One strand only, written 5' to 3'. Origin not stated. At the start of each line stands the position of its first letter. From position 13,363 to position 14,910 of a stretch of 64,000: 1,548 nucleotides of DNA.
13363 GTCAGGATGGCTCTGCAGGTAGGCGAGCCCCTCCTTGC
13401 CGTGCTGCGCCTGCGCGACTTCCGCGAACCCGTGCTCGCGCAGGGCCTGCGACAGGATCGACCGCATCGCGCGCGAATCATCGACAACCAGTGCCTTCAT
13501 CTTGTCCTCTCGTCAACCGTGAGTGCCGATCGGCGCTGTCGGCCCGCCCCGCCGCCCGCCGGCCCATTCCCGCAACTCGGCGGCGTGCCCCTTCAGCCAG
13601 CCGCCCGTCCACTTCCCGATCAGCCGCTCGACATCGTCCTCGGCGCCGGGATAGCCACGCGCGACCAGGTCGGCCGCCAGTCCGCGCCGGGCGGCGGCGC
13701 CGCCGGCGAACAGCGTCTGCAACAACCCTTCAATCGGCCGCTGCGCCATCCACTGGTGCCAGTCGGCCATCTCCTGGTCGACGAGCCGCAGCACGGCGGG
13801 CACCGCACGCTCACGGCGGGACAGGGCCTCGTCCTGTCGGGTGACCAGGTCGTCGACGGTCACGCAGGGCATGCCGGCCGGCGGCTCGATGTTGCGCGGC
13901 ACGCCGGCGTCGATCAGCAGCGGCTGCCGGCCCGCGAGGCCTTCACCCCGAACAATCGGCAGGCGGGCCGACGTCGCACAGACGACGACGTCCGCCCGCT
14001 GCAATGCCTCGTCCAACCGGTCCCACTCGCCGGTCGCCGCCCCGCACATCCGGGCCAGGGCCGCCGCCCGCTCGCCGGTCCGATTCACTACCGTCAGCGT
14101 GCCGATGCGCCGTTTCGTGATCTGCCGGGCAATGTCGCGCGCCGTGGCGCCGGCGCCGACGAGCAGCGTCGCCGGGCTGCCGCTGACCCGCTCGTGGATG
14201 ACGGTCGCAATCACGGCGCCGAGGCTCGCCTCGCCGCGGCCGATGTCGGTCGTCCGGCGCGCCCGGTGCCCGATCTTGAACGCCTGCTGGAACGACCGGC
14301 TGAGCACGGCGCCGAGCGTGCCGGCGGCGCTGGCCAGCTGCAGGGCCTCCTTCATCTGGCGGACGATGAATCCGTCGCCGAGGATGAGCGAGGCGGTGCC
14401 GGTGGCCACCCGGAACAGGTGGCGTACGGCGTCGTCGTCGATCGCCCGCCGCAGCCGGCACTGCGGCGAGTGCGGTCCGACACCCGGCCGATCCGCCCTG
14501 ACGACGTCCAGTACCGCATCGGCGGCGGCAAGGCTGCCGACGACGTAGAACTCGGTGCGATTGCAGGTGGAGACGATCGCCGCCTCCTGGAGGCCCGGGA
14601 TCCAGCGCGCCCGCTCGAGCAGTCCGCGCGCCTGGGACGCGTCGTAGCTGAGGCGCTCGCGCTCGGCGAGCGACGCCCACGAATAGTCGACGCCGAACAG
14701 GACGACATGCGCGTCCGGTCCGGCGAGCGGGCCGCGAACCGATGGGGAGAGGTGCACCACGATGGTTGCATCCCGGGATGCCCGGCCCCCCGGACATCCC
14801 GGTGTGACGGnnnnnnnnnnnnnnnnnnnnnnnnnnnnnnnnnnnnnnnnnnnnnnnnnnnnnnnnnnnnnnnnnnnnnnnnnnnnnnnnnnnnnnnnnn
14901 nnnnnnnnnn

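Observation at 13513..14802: hemA (glutamyl-tRNA reductase) wedged between the globin-MCP gene and cheY, preceded by a strong stem-loop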

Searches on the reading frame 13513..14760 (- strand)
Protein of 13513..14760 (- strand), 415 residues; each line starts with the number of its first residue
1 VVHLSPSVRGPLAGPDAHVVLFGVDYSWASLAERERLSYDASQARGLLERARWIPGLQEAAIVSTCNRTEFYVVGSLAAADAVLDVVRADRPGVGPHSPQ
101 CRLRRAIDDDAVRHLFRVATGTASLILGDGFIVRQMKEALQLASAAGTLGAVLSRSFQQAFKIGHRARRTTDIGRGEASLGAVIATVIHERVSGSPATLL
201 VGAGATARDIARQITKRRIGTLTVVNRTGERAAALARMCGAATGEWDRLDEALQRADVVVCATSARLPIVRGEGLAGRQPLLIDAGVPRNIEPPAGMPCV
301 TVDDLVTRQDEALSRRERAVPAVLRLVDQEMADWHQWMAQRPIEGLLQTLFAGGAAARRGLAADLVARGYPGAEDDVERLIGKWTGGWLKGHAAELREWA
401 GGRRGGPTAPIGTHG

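Call 4: search_protein_families(library=pfam, proteins=[window:13513-14760:-])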
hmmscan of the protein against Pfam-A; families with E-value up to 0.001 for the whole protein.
window:13513-14760:- (415 aa): 2 families
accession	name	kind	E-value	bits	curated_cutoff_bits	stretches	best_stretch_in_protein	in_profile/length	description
PF05201.20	GlutR_N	-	3.5e-33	115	27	1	23-171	2-151/151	Glutamyl-tRNAGlu reductase, N-terminal domain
PF01488.26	Shikimate_DH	-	5.1e-21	75.6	24.3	1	197-305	14-135/138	Shikimate / quinate 5-dehydrogenase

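Call 6: search_protein_families(library=ncbifam, proteins=[window:13513-14760:-], max_evalue=0.01)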
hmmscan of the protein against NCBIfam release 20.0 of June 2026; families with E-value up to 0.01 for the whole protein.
window:13513-14760:- (415 aa): 20 families
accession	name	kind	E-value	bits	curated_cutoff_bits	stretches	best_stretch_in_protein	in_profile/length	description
TIGR01035.1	hemA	equivalog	1.9e-66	224.7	209.55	1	20-350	2-345/416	glutamyl-tRNA reductase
NF000744.0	PRK00045.1-3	equivalog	1.7e-55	188.7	429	1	18-342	2-345/447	glutamyl-tRNA reductase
NF000750.0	PRK00045.3-4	equivalog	4.1e-27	95.2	289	1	33-345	17-339/439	glutamyl-tRNA reductase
NF010548.0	PRK13940.1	equivalog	9.2e-21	74.1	469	1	53-296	37-283/414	glutamyl-tRNA reductase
NF000752.0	PRK00045.4-2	equivalog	2.2e-19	69.9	381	1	59-338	46-314/412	glutamyl-tRNA reductase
NF000751.1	PRK00045.4-1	equivalog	2.3e-16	59.9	478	1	59-247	46-235/426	glutamyl-tRNA reductase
NF001909.0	PRK00676.1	equivalog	1.2e-12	47.6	478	1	22-227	6-206/338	glutamyl-tRNA reductase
NF001319.0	PRK00258.3-3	equivalog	2.1e-08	33.5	252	1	194-265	122-194/279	shikimate dehydrogenase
NF001312.0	PRK00258.1-4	equivalog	1.3e-07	31.2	295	1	197-265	129-199/285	shikimate dehydrogenase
NF001310.0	PRK00258.1-2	equivalog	1.7e-07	30.7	221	1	197-267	123-198/279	shikimate dehydrogenase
TIGR00507.1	aroE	equivalog_domain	1.8e-07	30.6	200.2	1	195-267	117-190/270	shikimate dehydrogenase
NF004793.0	PRK06141.1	equivalog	8.1e-07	28.3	322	1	198-276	128-210/314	bifunctional Delta(1)-pyrroline-2-carboxylate/Delta(1)-piperideine-2-carboxylate reductase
NF006379.0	PRK08618.1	equivalog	0.00016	21.1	417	1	198-273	130-210/326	ornithine cyclodeaminase family protein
NF001316.0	PRK00258.2-5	equivalog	0.00023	20.5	247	1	197-267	115-181/263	shikimate dehydrogenase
TIGR03944.1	dehyd_SbnB_fam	equivalog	0.00028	20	326.9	1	178-282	116-225/327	2,3-diaminopropionate biosynthesis protein SbnB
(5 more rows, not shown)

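Call 7: search_solved_structures(query=window:13513-14760:-, show_alignments=3, max_evalue=0.001)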
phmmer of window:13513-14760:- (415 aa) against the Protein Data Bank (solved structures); distinct sequences matched with E-value up to 0.001: 6.
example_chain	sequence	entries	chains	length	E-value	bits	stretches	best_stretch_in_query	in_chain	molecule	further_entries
1gpj_A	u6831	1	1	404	4.5e-35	124.8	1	20-335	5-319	Glutamyl-tRNA reductase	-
4n7r_A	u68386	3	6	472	7.8e-25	91.1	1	17-306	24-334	Glutamyl-tRNA reductase 1, chloroplastic | Glutamyl-tRNA reductase 1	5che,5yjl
3oj0_A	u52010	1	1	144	7.4e-07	31.9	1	176-313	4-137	Glutamyl-tRNA reductase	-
3o8q_B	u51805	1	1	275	8.5e-05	25.2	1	190-267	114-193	Shikimate 5-dehydrogenase I alpha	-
3o8q_A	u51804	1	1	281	8.9e-05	25.1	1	190-267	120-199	Shikimate 5-dehydrogenase I alpha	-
3pgj_A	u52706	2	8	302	0.0001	24.9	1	190-267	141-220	Shikimate dehydrogenase | Shikimate 5-dehydrogenase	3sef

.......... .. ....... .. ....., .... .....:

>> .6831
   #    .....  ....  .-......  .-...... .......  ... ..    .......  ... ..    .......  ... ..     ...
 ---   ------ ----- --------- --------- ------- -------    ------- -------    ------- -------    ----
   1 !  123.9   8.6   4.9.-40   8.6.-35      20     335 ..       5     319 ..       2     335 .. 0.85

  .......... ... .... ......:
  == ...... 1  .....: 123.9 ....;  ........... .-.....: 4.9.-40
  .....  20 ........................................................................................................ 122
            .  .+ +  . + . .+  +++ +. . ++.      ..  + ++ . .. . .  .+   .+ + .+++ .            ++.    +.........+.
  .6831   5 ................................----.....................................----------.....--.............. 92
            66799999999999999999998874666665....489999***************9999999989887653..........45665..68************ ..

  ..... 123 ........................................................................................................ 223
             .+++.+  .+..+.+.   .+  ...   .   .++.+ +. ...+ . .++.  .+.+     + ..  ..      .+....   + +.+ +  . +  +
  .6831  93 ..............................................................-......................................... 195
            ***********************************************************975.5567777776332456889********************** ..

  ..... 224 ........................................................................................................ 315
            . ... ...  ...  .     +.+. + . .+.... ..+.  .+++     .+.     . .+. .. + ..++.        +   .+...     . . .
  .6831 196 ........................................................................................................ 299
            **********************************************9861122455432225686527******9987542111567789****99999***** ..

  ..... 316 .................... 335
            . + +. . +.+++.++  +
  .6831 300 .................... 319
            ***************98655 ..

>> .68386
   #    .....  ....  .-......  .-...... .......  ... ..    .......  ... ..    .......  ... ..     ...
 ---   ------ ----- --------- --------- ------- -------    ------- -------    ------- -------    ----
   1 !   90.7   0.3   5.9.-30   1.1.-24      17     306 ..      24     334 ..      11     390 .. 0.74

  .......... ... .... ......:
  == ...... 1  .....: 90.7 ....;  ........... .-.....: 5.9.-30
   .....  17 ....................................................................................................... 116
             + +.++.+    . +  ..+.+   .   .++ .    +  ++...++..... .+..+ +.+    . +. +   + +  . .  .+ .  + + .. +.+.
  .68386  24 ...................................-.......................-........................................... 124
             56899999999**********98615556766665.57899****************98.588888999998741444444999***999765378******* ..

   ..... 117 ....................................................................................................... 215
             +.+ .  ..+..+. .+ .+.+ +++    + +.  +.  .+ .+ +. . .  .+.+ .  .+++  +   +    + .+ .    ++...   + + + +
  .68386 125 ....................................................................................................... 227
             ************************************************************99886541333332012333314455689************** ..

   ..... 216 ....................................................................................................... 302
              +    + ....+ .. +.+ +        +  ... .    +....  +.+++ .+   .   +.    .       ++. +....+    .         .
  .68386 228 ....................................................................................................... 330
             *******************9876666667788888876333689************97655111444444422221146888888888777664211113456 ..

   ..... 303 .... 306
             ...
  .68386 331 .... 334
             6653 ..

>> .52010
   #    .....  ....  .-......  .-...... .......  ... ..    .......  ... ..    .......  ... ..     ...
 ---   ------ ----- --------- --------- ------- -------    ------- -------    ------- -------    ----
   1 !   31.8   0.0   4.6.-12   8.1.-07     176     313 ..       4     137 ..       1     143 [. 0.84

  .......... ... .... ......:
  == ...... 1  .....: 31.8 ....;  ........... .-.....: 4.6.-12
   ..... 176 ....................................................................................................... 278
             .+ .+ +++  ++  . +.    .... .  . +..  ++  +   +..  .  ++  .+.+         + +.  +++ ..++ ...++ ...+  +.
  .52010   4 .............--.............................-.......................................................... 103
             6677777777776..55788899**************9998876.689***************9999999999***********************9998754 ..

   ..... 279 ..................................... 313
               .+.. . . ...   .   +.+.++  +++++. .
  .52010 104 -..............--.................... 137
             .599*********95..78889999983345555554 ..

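Call 9: find_homologous_proteins(query=window:13513-14760:-, max_evalue=1e-10)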
Query window:13513-14760:- (415 aa): 4551 proteins with E <= 1e-10 among 8000 candidates; the best 120 are listed.
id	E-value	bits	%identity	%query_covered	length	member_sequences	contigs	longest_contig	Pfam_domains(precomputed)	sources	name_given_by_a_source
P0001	1.1e-267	906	100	100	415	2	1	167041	PF05201.21,PF01488.27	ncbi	-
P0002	6.5e-131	455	58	94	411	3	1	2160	PF05201.21,PF01488.27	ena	-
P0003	4.2e-129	449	56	94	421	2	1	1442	PF05201.21,PF03807.24,PF01488.27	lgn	-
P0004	5.6e-128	446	57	93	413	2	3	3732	PF05201.21,PF01488.27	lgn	-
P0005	6.6e-122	426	56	92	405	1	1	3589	PF05201.21,PF01488.27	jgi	jgi:glutamyl-tRNA reductase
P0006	4.1e-120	420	54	94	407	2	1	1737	PF05201.21,PF01488.27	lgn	-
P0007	1.5e-116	408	55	92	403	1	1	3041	PF05201.21,PF01488.27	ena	-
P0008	1.1e-103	366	51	96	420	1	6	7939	PF05201.21,PF01488.27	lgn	-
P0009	2.0e-98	348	50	96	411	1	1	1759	PF05201.21,PF03807.24,PF01488.27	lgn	-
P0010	2.9e-98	348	49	95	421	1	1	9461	PF05201.21,PF01488.27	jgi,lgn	-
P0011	4.6e-91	324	47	95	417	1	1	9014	PF05201.21,PF01488.27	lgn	-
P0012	7.7e-90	320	48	91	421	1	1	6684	PF05201.21,PF01488.27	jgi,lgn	jgi:glutamyl-tRNA reductase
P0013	3.6e-89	318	47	93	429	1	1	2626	PF05201.21,PF01488.27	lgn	-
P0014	4.9e-89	317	48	91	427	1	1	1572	PF05201.21,PF01488.27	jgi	jgi:glutamyl-tRNA reductase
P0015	2.0e-88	315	48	91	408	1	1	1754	PF05201.21,PF01488.27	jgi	jgi:glutamyl-tRNA reductase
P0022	1.6e-84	303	46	95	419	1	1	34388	PF05201.21,PF01488.27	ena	-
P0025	4.1e-79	285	45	92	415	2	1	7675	PF05201.21,PF01488.27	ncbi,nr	ncbi:MAG: glutamyl-tRNA reductase [Vicinamibacterales bacterium]|nr:glutamyl-tRNA reductase [Vicinam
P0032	3.3e-65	239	37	93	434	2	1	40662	PF05201.21,PF01488.27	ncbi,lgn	-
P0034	1.2e-63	234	40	86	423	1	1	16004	PF05201.21,PF01488.27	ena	-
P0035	1.7e-62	230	43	80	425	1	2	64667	PF05201.21,PF01488.27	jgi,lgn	jgi:glutamyl-tRNA reductase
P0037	1.3e-61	227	39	94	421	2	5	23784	PF05201.21,PF01488.27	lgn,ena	-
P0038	2.5e-60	223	36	91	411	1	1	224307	PF05201.21,PF00745.26,PF01488.27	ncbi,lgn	-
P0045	2.2e-51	193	37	94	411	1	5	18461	PF05201.21,PF00745.26,PF01488.27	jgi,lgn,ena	-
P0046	3.0e-48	183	41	77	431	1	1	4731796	PF05201.21,PF00745.26,PF01488.27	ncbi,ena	-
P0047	6.6e-48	182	38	82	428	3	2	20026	PF05201.21,PF00745.26,PF01488.27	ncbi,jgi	-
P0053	4.2e-45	173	38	82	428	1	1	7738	PF05201.21,PF00745.26,PF01488.27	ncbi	-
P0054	6.9e-45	172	40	78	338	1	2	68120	PF05201.21,PF01488.27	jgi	jgi:glutamyl-tRNA reductase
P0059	8.8e-44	168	37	81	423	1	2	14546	PF05201.21,PF00745.26,PF01488.27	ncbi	-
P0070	3.9e-43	166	35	92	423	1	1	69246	PF05201.21,PF00745.26,PF01488.27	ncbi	-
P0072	5.0e-43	166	40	72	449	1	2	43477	PF05201.21,PF00745.26,PF01488.27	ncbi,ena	-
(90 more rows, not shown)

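Call 10: find_encoding_contigs(protein=P0022, flank=8000, max_places=3)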
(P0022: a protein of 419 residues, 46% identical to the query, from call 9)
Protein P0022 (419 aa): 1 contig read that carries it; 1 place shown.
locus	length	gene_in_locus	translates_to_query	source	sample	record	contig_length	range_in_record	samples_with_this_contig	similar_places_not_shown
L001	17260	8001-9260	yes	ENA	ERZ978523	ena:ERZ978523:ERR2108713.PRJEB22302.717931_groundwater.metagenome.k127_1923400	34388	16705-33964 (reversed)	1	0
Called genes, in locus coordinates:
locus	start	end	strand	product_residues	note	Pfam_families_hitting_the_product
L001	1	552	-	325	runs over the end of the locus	?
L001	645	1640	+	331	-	PF03328:HpcH_HpaI (weak)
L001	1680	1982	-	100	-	-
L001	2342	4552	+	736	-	PF01627:Hpt, PF02895:H-kinase_dim, PF02518:HATPase_c, PF01584:CheW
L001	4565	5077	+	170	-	PF01584:CheW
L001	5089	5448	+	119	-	-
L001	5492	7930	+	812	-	PF01152:Bac_globin, PF00989:PAS (faint), PF13188:PAS_8 (faint), PF13596:PAS_10 (faint), PF08448:PAS_4 (faint), PF13426:PAS_9 (faint), PF00015:MCPsignal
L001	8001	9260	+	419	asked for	PF05201:GlutR_N, PF01488:Shikimate_DH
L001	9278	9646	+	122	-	PF00072:Response_reg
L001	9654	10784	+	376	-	PF00072:Response_reg, PF01339:CheB_methylest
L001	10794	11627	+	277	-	PF03705:CheR_N, PF01739:CheR, PF08242:Methyltransf_12 (faint)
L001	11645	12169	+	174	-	PF13690:CheX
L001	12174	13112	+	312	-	PF13088:BNR_2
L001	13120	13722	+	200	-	PF01973:MptE-like (faint), PF27901:WaaZ_KDO_III (weak)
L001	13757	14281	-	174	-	PF00160:Pro_isomerase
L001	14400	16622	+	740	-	PF22019:GlgB_N, PF02922:CBM_48, PF00128:Alpha-amylase, PF02806:Alpha-amylase_C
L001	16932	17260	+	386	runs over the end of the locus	PF06580:His_kinase, PF02518:HATPase_c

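Call 11: find_encoding_contigs(protein=P0010, flank=8000, max_places=3)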
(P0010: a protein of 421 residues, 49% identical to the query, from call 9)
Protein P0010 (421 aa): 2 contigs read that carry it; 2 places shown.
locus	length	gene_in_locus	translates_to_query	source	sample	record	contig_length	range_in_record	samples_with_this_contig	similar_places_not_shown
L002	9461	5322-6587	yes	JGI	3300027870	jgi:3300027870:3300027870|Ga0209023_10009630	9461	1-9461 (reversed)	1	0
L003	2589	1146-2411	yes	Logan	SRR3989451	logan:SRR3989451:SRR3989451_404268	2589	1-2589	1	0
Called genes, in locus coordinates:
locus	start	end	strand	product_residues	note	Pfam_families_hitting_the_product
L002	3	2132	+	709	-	?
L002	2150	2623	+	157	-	PF01584:CheW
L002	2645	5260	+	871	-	PF01152:Bac_globin, PF00989:PAS (faint), PF13188:PAS_8 (faint), PF08448:PAS_4, PF13426:PAS_9, PF08447:PAS_3, PF00015:MCPsignal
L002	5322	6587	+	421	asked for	PF05201:GlutR_N, PF01488:Shikimate_DH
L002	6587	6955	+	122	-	PF00072:Response_reg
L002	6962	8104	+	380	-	PF00072:Response_reg, PF01339:CheB_methylest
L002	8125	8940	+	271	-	PF03705:CheR_N, PF01739:CheR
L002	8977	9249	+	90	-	-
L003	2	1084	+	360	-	?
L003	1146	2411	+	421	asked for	PF05201:GlutR_N, PF01488:Shikimate_DH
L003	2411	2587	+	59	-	?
